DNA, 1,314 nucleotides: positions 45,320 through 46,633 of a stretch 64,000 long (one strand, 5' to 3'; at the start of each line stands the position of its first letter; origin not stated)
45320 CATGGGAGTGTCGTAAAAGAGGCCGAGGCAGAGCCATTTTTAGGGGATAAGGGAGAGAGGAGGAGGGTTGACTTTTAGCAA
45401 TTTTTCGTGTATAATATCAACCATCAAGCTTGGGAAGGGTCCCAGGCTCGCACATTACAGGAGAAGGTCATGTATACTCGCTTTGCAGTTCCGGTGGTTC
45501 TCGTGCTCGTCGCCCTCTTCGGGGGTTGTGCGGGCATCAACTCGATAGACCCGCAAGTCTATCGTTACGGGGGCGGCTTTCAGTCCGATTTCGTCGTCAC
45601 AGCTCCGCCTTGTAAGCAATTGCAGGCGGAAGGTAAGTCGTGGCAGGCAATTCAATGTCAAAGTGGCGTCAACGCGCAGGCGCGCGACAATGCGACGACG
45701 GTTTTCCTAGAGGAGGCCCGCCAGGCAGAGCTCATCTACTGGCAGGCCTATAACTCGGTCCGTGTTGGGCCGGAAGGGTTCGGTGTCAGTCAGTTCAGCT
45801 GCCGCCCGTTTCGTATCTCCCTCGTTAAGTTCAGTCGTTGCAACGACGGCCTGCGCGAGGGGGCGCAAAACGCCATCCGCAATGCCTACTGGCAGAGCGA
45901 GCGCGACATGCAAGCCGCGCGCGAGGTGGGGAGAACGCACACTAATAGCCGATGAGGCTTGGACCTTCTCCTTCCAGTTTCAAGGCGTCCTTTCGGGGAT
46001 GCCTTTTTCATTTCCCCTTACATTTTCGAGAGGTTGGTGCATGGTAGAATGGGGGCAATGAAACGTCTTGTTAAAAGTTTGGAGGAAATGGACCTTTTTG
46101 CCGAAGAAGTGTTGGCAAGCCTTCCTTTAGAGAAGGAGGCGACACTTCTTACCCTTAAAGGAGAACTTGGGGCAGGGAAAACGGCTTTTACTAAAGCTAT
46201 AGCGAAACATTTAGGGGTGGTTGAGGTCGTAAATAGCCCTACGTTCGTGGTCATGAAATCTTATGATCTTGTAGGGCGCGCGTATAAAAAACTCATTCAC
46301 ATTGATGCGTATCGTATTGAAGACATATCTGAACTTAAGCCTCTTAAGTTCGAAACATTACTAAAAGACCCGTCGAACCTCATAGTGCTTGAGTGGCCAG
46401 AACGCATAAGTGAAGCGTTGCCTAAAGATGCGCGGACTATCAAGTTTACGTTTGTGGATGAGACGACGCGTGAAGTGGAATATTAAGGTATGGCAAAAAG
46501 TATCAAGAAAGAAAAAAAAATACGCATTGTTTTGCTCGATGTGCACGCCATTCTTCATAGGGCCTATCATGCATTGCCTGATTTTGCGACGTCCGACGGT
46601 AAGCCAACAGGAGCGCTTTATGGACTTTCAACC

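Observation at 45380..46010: Cassette D: lipoprotein gene driven by a textbook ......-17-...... promoter next to pilB/tsaE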

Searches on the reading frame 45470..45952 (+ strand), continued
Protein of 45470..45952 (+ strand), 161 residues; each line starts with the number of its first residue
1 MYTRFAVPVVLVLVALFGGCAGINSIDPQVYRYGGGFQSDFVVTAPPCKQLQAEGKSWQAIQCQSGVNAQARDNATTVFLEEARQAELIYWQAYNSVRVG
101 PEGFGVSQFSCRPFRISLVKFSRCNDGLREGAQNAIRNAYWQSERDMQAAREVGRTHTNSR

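Call 77: fold_search(model_id=the predicted structure, library=pdb)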
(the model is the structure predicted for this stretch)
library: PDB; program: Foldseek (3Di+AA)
matches with E <= 10: 478; with E <= 0.001: 0
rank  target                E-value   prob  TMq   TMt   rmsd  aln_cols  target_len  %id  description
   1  6xcm_B                1.9e+00  0.10  0.21  0.05  16.6       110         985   12  Structure of the SARS-CoV-2 spike glycoprotein in complex with the C105 neutralizing antibody Fab fragment (state 1) (released 2020-07-01)
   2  7z6v_C                2.0e+00  0.10  0.21  0.05  16.5       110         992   12  CRYO-EM STRUCTURE OF SARS-COV-2 SPIKE : H11 nanobody complex (released 2022-07-13)
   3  9cb0_A                2.1e+00  0.10  0.23  0.05  20.4       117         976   13  SARS-CoV-2 S protein - Accum modified (released 2025-07-23)
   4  7tov_A                2.3e+00  0.09  0.21  0.05  16.7       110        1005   12  Delta (B.1.617.2) SARS-CoV-2 variant spike protein (S-GSAS-Delta) in the 1-RBD-up conformation; consensus state D2 (released 2022-02-09)
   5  7mtc_C                2.3e+00  0.08  0.21  0.05  16.0       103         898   16  Structure of freshly purified SARS-CoV-2 S2P spike at pH 7.4 (released 2021-09-15)
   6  6wpt_B                2.6e+00  0.08  0.21  0.05  16.6       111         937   12  Structure of the SARS-CoV-2 spike glycoprotein in complex with the S309 neutralizing antibody Fab fragment (open state (released 2020-05-27)
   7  6vyb_A                2.7e+00  0.08  0.22  0.05  16.0       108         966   17  SARS-CoV-2 spike ectodomain structure (open state) (released 2020-03-11)
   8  8h11_A                2.7e+00  0.07  0.21  0.05  17.6       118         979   17  Structure of SARS-CoV-1 Spike Protein with Engineered x1 Disulfide (S370C and D967C), Closed Conformation (released 2022-11-09)
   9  6x79_A                2.9e+00  0.08  0.21  0.05  16.8       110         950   12  Prefusion SARS-CoV-2 S ectodomain trimer covalently stabilized in the closed conformation (released 2020-08-19)
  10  7ndc_A                2.9e+00  0.08  0.21  0.05  16.5       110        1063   12  EM structure of SARS-CoV-2 Spike glycoprotein (all RBD down) in complex with COVOX-159 (released 2021-03-03)
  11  7wka_A                3.1e+00  0.11  0.24  0.04  18.4       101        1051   17  SARS-CoV-2 Omicron closed state spike protein in complex with S3H3 Fab (released 2022-01-26)
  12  7vxa_A                3.1e+00  0.10  0.25  0.05  19.6       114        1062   12  SARS-CoV-2 Kappa variant spike protein in complex with ACE2, state C2a (released 2021-11-24)
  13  6xm5_C                3.1e+00  0.09  0.24  0.05  20.1       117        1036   14  Structure of SARS-CoV-2 spike at pH 5.5, all RBDs down (released 2020-07-29)
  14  7s6l_A                3.1e+00  0.08  0.22  0.05  16.4       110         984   14  J08 fragment antigen binding in complex with SARS-CoV-2-6P-Mut7 S protein (conformation 3) (released 2022-05-11)
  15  7tp0_B                3.1e+00  0.08  0.21  0.05  16.7       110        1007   12  Delta (B.1.617.2) SARS-CoV-2 variant spike protein (S-GSAS-Delta) in the 3-RBD-down conformation; Subclassification D8 (released 2022-02-09)
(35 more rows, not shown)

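Call 78: search_dna_similar(query=window:45470-45952:+, collection=phages, mode=protein, max_evalue=0.01)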
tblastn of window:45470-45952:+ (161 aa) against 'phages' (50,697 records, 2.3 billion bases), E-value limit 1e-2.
No match.

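Call 79: search_dna_similar(query=window:45470-45952:+, collection=plasmids, mode=protein, max_evalue=0.01)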
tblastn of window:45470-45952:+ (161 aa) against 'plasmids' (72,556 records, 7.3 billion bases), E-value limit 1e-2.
No match.

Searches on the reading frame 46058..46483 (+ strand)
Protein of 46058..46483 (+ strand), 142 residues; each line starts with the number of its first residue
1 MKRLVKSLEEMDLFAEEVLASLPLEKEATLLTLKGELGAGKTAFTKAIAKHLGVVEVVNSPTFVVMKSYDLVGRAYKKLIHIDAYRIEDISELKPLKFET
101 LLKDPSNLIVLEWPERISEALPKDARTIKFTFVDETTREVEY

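Call 10: search_protein_families(library=pfam, proteins=[window:46058-46483:+], max_evalue=0.1)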
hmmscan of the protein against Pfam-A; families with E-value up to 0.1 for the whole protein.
window:46058-46483:+ (142 aa): 8 families
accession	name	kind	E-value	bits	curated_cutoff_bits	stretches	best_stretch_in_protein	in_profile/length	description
PF02367.23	TsaE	-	6.1e-32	110.7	26.6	1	6-139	2-127/128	Threonylcarbamoyl adenosine biosynthesis protein TsaE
PF05496.18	RuvB_N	-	0.011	15.9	27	1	31-138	36-141/159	Holliday junction DNA helicase RuvB P-loop domain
PF00004.35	AAA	-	0.014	16.3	21.2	1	33-76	3-43/131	ATPase family associated with various cellular activities (AAA)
PF24883.2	NPHP3_N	-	0.032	14.9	24.8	1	26-53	20-47/164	Nephrocystin 3, N-terminal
PF00063.27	Myosin_head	-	0.038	12.7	33.3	1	15-60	72-117/679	Myosin head (motor domain)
PF07088.17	GvpD_P-loop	-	0.057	13.7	24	1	31-110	13-80/189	GvpD gas vesicle protein, P-loop domain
PF13401.12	AAA_22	-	0.058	14.2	27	1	27-60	4-33/130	AAA domain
PF01712.25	dNK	-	0.086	13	27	0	32-61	2-30/203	Deoxynucleoside kinase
